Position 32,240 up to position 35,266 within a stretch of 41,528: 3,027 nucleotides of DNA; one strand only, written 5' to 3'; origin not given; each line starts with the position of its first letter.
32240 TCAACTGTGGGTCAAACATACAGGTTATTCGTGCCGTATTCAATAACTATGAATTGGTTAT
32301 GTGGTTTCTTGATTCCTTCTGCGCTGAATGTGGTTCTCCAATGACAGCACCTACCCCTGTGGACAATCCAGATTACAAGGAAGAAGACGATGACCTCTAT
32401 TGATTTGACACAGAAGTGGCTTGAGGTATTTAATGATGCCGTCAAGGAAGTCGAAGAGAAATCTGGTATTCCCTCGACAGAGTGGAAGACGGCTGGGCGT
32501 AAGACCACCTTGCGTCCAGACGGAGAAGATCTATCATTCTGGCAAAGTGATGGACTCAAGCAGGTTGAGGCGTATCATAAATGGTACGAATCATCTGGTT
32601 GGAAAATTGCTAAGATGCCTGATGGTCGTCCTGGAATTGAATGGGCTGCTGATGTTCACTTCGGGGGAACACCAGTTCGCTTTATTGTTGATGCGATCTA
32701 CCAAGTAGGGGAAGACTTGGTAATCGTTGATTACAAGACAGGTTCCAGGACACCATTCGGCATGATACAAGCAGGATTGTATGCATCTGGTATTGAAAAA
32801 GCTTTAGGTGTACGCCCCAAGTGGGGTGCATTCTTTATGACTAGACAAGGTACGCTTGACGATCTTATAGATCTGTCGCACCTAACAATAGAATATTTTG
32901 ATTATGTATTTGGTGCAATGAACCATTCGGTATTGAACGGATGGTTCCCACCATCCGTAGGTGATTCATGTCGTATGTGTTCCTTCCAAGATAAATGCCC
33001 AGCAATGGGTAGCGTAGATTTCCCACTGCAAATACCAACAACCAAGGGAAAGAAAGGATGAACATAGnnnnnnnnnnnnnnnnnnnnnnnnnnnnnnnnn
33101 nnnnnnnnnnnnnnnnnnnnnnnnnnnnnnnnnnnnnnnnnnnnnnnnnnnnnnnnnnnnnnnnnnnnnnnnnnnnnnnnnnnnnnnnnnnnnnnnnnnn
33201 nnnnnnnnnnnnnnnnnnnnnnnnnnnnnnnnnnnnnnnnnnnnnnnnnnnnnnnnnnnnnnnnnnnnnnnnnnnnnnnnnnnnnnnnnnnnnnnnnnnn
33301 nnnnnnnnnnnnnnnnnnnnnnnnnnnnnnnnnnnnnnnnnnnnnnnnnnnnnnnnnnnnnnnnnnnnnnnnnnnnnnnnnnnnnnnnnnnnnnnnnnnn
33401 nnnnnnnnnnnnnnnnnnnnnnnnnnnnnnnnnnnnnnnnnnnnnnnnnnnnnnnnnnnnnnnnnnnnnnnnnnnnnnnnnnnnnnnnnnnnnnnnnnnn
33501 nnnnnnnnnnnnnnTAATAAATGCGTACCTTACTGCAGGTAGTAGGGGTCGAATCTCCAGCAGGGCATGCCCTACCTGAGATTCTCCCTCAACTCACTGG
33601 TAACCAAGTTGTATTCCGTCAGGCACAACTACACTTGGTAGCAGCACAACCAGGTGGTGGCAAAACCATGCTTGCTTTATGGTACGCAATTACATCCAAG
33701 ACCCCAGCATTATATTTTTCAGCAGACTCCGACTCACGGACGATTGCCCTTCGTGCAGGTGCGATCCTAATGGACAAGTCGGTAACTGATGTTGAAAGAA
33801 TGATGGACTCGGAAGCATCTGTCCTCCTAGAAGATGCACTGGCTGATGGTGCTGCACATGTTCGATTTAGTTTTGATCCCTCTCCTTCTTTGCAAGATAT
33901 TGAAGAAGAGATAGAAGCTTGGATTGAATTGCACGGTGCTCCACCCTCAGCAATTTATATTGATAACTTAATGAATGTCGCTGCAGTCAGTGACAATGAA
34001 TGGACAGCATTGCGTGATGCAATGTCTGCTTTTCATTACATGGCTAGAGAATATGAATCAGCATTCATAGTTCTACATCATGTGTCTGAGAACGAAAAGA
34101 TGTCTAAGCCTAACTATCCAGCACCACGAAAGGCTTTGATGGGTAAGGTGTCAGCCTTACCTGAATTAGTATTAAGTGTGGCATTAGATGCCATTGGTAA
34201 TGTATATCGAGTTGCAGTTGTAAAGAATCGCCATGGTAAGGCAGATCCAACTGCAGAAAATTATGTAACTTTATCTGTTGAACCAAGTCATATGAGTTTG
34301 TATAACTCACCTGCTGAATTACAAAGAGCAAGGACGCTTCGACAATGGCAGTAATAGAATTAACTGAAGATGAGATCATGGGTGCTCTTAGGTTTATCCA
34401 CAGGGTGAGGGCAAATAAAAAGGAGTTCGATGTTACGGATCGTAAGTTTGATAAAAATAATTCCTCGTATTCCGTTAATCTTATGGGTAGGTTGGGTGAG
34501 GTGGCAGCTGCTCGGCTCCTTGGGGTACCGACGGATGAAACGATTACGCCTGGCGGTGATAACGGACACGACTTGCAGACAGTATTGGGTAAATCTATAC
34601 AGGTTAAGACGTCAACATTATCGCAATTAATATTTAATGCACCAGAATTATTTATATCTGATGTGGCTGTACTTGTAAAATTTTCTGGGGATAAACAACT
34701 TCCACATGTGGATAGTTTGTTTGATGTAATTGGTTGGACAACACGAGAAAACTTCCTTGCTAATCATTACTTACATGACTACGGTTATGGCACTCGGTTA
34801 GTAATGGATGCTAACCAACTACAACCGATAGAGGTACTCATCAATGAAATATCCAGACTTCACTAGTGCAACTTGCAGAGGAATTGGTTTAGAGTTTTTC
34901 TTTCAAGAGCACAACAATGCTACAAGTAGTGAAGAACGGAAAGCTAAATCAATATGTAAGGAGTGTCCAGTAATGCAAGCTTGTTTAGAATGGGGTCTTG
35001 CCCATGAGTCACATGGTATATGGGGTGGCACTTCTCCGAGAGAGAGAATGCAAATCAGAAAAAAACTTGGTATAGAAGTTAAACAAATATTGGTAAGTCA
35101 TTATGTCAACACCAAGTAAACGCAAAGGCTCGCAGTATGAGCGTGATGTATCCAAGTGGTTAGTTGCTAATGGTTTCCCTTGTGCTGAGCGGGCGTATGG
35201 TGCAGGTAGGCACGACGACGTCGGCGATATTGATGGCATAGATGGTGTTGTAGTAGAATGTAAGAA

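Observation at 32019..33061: Cas4/RecB-like exonuclease split into two independently translated pieces by a small zinc-ribbon ORF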

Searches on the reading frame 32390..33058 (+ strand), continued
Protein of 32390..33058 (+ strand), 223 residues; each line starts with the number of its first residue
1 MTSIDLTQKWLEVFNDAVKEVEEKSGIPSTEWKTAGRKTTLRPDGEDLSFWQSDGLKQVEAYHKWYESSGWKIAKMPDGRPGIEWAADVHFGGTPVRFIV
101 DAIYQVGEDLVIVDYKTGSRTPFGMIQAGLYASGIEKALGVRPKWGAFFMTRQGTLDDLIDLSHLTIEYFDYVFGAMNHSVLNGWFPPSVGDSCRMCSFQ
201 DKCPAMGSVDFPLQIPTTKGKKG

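Call 54: find_encoding_contigs(protein=P0161, flank=2500, max_places=3)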
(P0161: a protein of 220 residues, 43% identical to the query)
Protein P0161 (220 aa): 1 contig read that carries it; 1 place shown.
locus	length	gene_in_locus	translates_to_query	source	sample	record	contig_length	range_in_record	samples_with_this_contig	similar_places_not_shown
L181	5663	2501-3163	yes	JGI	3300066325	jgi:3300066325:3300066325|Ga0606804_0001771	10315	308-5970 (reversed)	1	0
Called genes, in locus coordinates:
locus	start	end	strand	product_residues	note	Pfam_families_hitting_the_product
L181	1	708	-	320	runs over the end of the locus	PF00589:Phage_integrase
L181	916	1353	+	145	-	-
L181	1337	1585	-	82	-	-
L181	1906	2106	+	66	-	-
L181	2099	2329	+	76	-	PF12705:PDDEXK_1 (weak)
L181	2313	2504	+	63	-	-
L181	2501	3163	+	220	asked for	PF12705:PDDEXK_1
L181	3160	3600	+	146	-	-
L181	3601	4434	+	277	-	PF13481:AAA_25, PF03796:DnaB_C (weak)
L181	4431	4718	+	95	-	PF02467:Whib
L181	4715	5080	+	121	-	-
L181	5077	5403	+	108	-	PF01807:Zn_ribbon_DnaG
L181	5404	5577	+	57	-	-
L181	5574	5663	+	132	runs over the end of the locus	?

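Call 57: search_protein_families(library=pfam, proteins=[L082:4669-5205:+], max_evalue=0.01)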
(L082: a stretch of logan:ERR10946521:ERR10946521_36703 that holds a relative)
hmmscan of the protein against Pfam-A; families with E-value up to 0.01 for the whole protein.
L082:4669-5205:+ (179 aa): 0 families

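Call 58: search_protein_families(library=phrogs, proteins=[window:32390-33058:+, L082:4669-5205:+], max_evalue=0.001)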
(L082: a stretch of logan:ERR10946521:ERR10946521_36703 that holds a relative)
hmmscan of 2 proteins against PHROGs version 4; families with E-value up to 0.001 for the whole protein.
window:32390-33058:+ (223 aa): 2 families
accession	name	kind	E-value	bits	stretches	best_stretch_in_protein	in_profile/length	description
phrog_1870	-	DNA, RNA and nucleotide metabolism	6.1e-58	197.5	1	5-210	75-292/313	exonuclease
phrog_69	-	DNA, RNA and nucleotide metabolism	1.1e-18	68.6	1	45-206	155-326/501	exonuclease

L082:4669-5205:+ (179 aa): 0 families

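Call 60: search_solved_structures(query=A3, max_evalue=1, show_alignments=2)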
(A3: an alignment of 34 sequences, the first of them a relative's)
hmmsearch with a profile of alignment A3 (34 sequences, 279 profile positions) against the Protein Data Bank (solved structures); distinct sequences matched with E-value up to 1: 15.
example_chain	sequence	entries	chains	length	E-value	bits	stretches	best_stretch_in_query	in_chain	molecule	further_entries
6ppu_A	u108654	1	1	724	1.7e-13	53.8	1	113-267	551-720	ATP-dependent DNA helicase (UvrD/REP)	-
7sjr_A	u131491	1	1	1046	4.2e-13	52.4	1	113-267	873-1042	DNA helicase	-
6ppu_B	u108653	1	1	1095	2.4e-12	49.9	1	139-223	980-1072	UvrD/REP helicase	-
7sjr_B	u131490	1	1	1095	2.4e-12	49.9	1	139-223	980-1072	DNA helicase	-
6ppj_A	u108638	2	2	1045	2.3e-11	46.7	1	113-267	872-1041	ATP-dependent DNA helicase (UvrD/REP)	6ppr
9np6_A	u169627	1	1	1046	2.3e-11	46.7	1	113-267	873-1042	DNA 3'-5' helicase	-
6ppr_B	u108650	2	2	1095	1.4e-10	44.2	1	139-223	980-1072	UvrD/REP helicase | DNA 3'-5' helicase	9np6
9iab_A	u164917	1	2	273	7.7e-09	38.4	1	152-265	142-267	PD-(D/E)XK endonuclease-like domain-containing protein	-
6ppj_B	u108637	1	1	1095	6.1e-08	35.5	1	139-214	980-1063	UvrD/REP helicase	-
9iac_A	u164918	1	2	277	1.7e-07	34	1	154-266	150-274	Similar to tr|Q3MCC8|Q3MCC8_ANAVT Hypothetical protein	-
4r5q_A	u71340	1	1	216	0.0016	21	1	147-200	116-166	CRISPR-associated exonuclease, Cas4 family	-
4ic1_A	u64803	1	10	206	0.14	14.6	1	138-201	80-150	Uncharacterized protein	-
8xa9_A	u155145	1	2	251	0.23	13.9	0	149-186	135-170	Mitochondrial genome maintenance exonuclease 1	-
5zyu_A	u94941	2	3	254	0.24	13.9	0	149-186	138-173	Mitochondrial genome maintenance exonuclease 1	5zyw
5zyt_A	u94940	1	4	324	0.45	13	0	150-186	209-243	Mitochondrial genome maintenance exonuclease 1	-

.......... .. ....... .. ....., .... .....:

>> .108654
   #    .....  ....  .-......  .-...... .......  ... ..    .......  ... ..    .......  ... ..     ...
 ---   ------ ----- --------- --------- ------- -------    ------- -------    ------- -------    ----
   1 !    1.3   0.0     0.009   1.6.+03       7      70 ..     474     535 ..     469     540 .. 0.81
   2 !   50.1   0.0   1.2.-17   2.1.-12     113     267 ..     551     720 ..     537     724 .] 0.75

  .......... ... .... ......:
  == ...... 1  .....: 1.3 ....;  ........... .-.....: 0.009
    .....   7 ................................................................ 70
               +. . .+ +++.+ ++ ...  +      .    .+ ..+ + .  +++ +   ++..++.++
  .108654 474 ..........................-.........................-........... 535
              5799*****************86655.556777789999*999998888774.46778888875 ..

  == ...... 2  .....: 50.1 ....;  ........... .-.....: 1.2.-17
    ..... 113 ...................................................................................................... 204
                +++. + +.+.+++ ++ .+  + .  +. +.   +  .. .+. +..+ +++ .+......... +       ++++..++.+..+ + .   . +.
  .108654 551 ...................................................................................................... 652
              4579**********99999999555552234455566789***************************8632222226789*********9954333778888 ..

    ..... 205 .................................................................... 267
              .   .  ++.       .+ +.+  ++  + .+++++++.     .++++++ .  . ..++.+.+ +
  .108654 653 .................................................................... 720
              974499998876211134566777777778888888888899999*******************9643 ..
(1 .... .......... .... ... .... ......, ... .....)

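Call 74: predict_structure(alignment_id=A4)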
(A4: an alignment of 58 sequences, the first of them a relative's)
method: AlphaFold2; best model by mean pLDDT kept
length: 286 residues; sequences in the alignment: 58
mean_pLDDT: 96.4   pTM: 0.91
mean pLDDT of the five models: 96.4, 96.3, 96.2, 96.3, 96.1
residues with pLDDT >= 90: 275; 70-90: 5; 50-70: 4; < 50: 2
segments of 3 or more residues with pLDDT < 50: none
pLDDT, mean of each block of 10 residues (from residue 1): 89 98 96 97 98 98 98 98 97 97 98 98 98 95 98 98 98 97 98 98 98 98 98 98 98 96 98 96 55
secondary structure, 60 per line:
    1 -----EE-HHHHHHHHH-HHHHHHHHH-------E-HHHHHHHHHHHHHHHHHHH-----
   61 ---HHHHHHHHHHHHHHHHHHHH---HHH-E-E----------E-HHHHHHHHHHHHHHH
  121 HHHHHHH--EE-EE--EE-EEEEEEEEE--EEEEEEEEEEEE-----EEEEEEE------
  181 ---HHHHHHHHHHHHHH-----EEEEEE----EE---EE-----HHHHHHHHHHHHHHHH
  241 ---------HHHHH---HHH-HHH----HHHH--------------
elements in order: H9-17 H19-27 H37-55 H64-83 H106-127 E140-148 E151-162 E168-174 H184-197 E203-208 H225-240 H250-254 H269-272

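Call 79: fold_search(model_id=the predicted structure, library=pdb)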
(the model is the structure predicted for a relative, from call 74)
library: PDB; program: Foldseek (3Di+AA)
matches with E <= 10: 173; with E <= 0.001: 24
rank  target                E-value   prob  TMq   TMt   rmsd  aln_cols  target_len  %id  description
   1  9iab_A                4.9e-10  1.00  0.54  0.57   6.8       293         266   17  Structure of the Argonaute-associated Cas4 family protein 1 (ACE1) from Chroococcidiopsis thermalis (CtACE1) (released 2025-04-23)
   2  9iab_B                6.1e-10  1.00  0.55  0.58   6.6       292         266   16  Structure of the Argonaute-associated Cas4 family protein 1 (ACE1) from Chroococcidiopsis thermalis (CtACE1) (released 2025-04-23)
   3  9np6_A                2.6e-09  1.00  0.56  0.21   5.7       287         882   19  Cryo-EM structure of AdnA(D934A)-AdnB(D1014A) in complex with AMPPNP and blunt end DNA (released 2025-03-19)
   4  6ppr_A                4.3e-09  1.00  0.58  0.22   5.4       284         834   19  Cryo-EM structure of AdnA(D934A)-AdnB(D1014A) in complex with AMPPNP and DNA (released 2019-11-20)
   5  9iac_A                1.5e-08  1.00  0.56  0.59   6.7       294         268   13  Structure of the Argonaute-associated Cas4 family protein 1 (ACE1) from Microcystis aeruginosa (MaACE1) (released 2025-04-23)
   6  9iac_B                2.2e-08  1.00  0.56  0.59   6.5       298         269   14  Structure of the Argonaute-associated Cas4 family protein 1 (ACE1) from Microcystis aeruginosa (MaACE1) (released 2025-04-23)
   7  7sjr_A                7.0e-08  1.00  0.55  0.20   5.7       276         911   18  Cryo-EM structure of AdnA-AdnB(W325A) in complex with DNA and AMPPNP (released 2021-12-22)
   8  5ean_A                7.2e-07  1.00  0.55  0.18   5.9       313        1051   13  Crystal structure of Dna2 in complex with a 5' overhang DNA (released 2015-11-18)
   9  5eaw_A                8.1e-07  1.00  0.55  0.18   6.9       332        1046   13  Crystal structure of Dna2 nuclease-helicase (released 2015-11-18)
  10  6ppu_A                1.0e-06  1.00  0.57  0.29   6.1       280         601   18  Cryo-EM structure of AdnAB-AMPPNP-DNA complex (released 2019-11-20)
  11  6ppj_A                7.1e-06  1.00  0.54  0.19   6.0       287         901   15  Cryo-EM structure of AdnA(D934A)-AdnB(D1014A) in complex with AMPPNP (released 2019-11-20)
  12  4cej_A                1.6e-04  1.00  0.30  0.09   6.9       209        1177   14  Crystal structure of AddAB-DNA-ADPNP complex at 3 Angstrom resolution (released 2014-03-12)
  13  4cei_A                1.7e-04  1.00  0.29  0.08  10.3       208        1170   12  Crystal structure of ADPNP-bound AddAB with a forked DNA substrate (released 2014-03-12)
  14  3u44_A                2.0e-04  1.00  0.34  0.11   6.7       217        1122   13  Crystal structure of AddAB-DNA complex (released 2012-03-21)
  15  7lw7                  2.2e-04  1.00  0.38  0.40  12.9       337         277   12  Human Exonuclease 5 crystal structure (released 2021-07-14)
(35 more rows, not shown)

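Call 82: get_annotated_region(hit=H17, flank=1500)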
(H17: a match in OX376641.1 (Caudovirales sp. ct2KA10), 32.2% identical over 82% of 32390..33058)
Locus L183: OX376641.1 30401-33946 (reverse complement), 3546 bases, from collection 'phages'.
description: Caudovirales sp. ct2KA10 genome assembly, chromosome: LanE43-AprF5.
organism: Caudovirales sp. ct2KA10 (NCBI taxid 2825757)
taxonomy: Viruses; Duplodnaviria; Heunggongvirae; Uroviricota; Caudoviricetes
host: -; source: -; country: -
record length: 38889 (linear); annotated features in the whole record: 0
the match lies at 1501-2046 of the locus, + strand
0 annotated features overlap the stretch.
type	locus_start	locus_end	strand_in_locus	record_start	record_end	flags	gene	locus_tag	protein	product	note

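Call 90: find_encoding_contigs(protein=P0169, flank=2000, max_places=2)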
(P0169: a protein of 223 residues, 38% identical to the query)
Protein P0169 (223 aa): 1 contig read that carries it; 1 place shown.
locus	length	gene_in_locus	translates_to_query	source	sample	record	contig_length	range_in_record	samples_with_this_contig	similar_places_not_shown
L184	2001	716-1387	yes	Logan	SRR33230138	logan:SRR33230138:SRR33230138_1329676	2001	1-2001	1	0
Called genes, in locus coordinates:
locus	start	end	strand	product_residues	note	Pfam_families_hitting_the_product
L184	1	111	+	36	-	?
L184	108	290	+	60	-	PF12705:PDDEXK_1 (weak)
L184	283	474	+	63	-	-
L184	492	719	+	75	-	-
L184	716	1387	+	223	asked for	PF12705:PDDEXK_1, PF01930:Cas_Cas4 (weak)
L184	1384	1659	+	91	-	-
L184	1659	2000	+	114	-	?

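Call 91: find_encoding_contigs(protein=P0179, flank=2000, max_places=2)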
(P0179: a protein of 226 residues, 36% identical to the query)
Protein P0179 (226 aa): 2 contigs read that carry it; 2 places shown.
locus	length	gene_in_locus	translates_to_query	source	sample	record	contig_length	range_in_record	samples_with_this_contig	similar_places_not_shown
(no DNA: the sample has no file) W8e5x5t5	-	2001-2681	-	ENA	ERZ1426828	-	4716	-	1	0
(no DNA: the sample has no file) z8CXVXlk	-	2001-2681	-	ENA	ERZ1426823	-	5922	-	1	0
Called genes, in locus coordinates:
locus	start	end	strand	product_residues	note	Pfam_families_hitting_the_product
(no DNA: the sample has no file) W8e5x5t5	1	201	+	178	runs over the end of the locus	?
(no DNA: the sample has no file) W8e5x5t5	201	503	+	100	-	-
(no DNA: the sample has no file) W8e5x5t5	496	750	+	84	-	PF16945:Phage_r1t_holin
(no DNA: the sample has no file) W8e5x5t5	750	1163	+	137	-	PF01551:Peptidase_M23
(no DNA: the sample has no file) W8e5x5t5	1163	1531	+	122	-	-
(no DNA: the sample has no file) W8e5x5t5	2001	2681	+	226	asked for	PF12705:PDDEXK_1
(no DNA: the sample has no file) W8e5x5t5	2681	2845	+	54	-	-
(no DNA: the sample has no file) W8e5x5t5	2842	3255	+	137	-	PF25690:Phage_gp49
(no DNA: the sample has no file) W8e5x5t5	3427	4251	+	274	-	PF03796:DnaB_C (weak), PF06745:ATPase, PF13481:AAA_25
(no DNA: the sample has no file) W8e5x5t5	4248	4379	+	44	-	?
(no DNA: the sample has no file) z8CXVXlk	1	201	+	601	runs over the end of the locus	?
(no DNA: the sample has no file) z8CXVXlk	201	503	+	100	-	-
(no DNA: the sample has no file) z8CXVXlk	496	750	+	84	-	PF16945:Phage_r1t_holin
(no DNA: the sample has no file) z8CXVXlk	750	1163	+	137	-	PF01551:Peptidase_M23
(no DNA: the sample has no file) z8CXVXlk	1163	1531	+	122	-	-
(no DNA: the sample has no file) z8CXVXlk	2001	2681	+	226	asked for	PF12705:PDDEXK_1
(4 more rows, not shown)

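Call 92: find_related_loci(query=P0168, collection=viral_contigs, flank=1500)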
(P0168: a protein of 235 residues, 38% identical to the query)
Query P0168 (235 aa) in viral_contigs; peptide patterns used: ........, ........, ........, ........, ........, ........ (x = any residue, [..] = any of these).
4 stretches matched a pattern, but none encodes a relative of the query by tblastn (E <= 1e-3).

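Call 93: find_related_loci(query=P0207, collection=viral_contigs, flank=1500)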
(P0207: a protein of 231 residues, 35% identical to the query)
Query P0207 (231 aa) in viral_contigs; peptide patterns used: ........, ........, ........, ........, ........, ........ (x = any residue, [..] = any of these).
107 stretches matched a pattern; 102 encode a relative of the query (tblastn E <= 1e-3); the best 80 are kept; 80 distinct loci.
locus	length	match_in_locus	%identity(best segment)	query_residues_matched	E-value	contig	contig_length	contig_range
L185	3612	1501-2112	47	11-221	9e-61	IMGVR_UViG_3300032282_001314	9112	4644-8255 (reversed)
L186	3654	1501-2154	43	4-224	7e-58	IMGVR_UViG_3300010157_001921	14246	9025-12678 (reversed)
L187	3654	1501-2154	43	4-224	7e-58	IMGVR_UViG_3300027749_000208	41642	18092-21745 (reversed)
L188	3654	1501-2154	43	4-224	7e-58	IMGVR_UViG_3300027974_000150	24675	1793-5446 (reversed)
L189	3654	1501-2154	43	4-224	7e-58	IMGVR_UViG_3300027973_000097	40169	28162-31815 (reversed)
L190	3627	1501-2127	44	10-224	5e-57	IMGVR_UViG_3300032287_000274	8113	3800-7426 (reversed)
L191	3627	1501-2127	44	10-224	3e-57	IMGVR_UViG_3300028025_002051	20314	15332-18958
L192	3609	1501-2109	48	11-221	8e-57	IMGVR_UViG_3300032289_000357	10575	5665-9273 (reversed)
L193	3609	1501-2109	48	11-221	1e-56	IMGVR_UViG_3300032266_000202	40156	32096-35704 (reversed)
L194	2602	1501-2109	48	11-221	9e-57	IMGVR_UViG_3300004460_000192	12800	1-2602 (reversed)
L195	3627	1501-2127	45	10-224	9e-56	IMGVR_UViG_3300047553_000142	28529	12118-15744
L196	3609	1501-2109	46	11-221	8e-56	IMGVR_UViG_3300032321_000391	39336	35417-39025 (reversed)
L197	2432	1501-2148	45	14-227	2e-55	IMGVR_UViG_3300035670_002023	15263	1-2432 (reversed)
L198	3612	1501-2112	45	14-224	1e-54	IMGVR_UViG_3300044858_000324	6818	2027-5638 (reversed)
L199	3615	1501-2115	44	13-224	1e-54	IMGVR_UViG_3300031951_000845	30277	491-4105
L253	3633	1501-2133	38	12-224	5e-47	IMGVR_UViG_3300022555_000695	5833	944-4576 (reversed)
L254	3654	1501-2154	39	9-224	4e-47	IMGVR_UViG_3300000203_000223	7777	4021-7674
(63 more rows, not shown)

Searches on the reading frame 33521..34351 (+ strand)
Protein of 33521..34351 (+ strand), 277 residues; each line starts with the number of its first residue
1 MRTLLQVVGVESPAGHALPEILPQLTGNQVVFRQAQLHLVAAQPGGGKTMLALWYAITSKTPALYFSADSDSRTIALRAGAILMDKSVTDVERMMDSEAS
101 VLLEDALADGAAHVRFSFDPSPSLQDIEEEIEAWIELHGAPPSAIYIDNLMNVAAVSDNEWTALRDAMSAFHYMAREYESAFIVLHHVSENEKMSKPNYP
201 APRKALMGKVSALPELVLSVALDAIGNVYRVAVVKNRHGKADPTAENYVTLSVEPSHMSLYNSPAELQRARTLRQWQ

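Call 57: search_protein_families(library=pfam, proteins=[window:33521-34351:+], max_evalue=0.01)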
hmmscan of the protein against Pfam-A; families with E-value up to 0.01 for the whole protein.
window:33521-34351:+ (277 aa): 3 families
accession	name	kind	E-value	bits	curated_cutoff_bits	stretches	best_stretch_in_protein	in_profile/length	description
PF13481.12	AAA_25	-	8.4e-11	42.3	27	1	34-190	32-192/195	AAA domain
PF03796.21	DnaB_C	-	1.9e-06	27.9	27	1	32-194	16-184/255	DnaB-like helicase C terminal domain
PF06745.19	ATPase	-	3.5e-06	27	26.6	1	32-196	16-173/231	KaiC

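Call 58: search_protein_families(library=phrogs, proteins=[window:33521-34351:+], max_evalue=0.001)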
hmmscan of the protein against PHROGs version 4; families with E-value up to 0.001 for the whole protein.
window:33521-34351:+ (277 aa): 3 families
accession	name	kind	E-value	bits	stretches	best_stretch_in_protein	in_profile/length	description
phrog_243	-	DNA, RNA and nucleotide metabolism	1e-74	251.9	1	1-264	1-269/273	DnaB-like replicative helicase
phrog_19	-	DNA, RNA and nucleotide metabolism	6.8e-17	62.5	1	36-240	354-562/621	DnaB-like replicative helicase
phrog_239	-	DNA, RNA and nucleotide metabolism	1.7e-11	44.8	1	23-197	346-525/801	DNA primase/helicase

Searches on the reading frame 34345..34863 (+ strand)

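Call 57: search_protein_families(library=pfam, proteins=[window:34345-34863:+], max_evalue=0.01)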
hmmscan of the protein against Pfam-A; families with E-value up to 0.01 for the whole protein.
window:34345-34863:+ (173 aa): 2 families
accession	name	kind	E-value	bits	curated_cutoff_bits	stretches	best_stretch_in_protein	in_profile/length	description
PF22522.2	DUF6998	-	3.5e-05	24.2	27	1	41-99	20-74/136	Family of unknown function (DUF6998)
PF19161.5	DUF5843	-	0.0024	17.7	25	1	6-63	11-68/196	Family of unknown function (DUF5843)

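Call 58: search_protein_families(library=phrogs, proteins=[window:34345-34863:+], max_evalue=0.001)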
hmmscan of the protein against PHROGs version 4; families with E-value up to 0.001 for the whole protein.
window:34345-34863:+ (173 aa): 0 families

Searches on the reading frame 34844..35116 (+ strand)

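Call 57: search_protein_families(library=pfam, proteins=[window:34844-35116:+], max_evalue=0.01)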
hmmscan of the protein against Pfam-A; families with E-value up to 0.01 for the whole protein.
window:34844-35116:+ (91 aa): 1 family
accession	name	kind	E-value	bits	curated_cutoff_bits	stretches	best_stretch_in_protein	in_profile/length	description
PF02467.21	Whib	-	5.2e-19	69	23.6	1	7-70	3-64/65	Transcription factor WhiB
